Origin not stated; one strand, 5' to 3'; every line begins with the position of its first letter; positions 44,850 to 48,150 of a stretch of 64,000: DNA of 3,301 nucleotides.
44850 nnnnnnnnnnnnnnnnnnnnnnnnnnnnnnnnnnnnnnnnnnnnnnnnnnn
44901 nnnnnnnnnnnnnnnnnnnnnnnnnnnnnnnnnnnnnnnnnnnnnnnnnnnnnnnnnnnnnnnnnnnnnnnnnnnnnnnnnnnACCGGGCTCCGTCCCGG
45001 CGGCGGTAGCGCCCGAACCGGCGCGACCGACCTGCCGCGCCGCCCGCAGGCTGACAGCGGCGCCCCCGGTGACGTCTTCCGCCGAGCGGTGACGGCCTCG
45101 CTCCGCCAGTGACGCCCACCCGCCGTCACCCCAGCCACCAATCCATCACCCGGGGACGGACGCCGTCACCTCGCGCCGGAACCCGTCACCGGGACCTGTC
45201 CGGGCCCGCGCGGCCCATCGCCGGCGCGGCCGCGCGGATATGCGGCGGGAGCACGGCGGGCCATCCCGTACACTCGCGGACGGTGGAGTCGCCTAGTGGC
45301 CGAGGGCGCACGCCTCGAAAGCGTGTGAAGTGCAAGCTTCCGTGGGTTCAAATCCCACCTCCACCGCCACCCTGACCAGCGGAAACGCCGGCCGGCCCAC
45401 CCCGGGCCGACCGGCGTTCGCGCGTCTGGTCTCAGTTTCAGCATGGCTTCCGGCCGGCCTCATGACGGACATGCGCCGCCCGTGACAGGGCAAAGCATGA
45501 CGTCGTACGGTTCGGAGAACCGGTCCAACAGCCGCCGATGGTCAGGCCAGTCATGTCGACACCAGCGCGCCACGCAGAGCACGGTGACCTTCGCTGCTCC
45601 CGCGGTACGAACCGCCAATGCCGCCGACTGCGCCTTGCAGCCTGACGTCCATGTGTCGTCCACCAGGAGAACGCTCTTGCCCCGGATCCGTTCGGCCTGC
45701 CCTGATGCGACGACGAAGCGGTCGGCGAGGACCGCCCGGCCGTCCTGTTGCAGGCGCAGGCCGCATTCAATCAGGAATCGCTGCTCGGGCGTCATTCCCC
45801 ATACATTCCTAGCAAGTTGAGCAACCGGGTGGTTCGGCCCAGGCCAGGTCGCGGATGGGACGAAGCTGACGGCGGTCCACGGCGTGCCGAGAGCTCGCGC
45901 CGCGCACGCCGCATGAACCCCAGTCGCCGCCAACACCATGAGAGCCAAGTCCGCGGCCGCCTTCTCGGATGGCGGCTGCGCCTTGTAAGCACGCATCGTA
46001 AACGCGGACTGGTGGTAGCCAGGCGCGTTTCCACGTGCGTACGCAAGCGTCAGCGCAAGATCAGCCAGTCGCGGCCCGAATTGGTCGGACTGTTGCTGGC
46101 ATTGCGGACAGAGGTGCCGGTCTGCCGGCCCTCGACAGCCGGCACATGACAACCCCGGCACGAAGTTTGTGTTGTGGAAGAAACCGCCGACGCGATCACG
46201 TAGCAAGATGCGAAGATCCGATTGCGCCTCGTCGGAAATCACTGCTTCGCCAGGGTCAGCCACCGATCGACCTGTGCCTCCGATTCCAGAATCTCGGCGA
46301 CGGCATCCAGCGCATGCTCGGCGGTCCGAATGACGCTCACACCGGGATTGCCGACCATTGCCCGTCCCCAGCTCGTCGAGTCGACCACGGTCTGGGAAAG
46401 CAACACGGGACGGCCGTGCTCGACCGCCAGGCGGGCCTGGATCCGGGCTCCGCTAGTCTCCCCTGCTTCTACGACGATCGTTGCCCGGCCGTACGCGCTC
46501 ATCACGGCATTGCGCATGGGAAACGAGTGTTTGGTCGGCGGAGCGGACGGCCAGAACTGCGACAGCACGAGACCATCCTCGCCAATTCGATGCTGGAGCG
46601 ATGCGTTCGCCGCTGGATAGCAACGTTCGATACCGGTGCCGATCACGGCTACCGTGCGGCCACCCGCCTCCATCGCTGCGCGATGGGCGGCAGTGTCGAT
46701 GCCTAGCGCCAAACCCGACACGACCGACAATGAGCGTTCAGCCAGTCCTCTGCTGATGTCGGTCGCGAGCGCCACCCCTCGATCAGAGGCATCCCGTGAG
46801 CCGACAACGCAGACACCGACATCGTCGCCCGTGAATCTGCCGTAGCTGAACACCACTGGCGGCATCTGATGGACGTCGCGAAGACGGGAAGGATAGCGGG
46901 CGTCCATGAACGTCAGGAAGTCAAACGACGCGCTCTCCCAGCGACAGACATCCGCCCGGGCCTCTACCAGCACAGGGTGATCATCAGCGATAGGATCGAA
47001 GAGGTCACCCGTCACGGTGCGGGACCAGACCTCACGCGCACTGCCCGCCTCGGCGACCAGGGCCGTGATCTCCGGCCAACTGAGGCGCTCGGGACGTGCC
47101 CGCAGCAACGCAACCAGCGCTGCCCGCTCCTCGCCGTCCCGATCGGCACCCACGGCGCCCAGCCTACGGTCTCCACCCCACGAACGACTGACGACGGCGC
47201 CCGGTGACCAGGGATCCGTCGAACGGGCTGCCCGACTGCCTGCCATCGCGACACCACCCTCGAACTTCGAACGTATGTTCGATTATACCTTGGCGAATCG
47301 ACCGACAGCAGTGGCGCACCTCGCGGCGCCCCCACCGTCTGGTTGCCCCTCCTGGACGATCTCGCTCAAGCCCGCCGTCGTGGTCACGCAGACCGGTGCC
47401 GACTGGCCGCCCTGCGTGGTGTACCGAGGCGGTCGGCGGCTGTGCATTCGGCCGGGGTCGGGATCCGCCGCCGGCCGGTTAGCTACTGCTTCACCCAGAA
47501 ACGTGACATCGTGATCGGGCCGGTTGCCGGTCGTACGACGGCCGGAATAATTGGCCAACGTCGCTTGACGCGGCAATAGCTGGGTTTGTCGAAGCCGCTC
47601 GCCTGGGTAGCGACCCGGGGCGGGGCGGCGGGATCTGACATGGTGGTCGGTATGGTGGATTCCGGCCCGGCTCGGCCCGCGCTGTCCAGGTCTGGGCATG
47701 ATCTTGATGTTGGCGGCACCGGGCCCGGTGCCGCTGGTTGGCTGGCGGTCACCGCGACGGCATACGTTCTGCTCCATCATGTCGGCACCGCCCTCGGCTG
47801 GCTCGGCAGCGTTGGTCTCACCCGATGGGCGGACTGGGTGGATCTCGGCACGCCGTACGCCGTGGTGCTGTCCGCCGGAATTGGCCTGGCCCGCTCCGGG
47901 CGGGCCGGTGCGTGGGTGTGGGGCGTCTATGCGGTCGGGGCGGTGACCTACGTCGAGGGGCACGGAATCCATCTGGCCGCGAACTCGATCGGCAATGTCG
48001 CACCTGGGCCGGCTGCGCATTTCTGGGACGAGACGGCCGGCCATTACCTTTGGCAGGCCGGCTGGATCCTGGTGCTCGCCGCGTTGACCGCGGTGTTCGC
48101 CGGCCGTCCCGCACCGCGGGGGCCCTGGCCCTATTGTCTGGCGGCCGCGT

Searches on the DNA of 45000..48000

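Call 93: search_rna_families(source=window, start=45000, end=48000, threshold=evalue, max_evalue=1)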
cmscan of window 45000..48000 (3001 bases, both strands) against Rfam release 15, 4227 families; matches with E-value up to 1: 2.
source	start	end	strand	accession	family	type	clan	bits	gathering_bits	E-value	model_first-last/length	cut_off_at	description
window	45282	45366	+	RF00005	tRNA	Gene; tRNA;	CL00001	56.4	29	8.2e-11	1-71/71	no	tRNA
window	45337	45421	+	RF01811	PtaRNA1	Gene; antitoxin;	-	21.3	47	0.43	1-72/72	no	Plasmid transferred anti-sense RNA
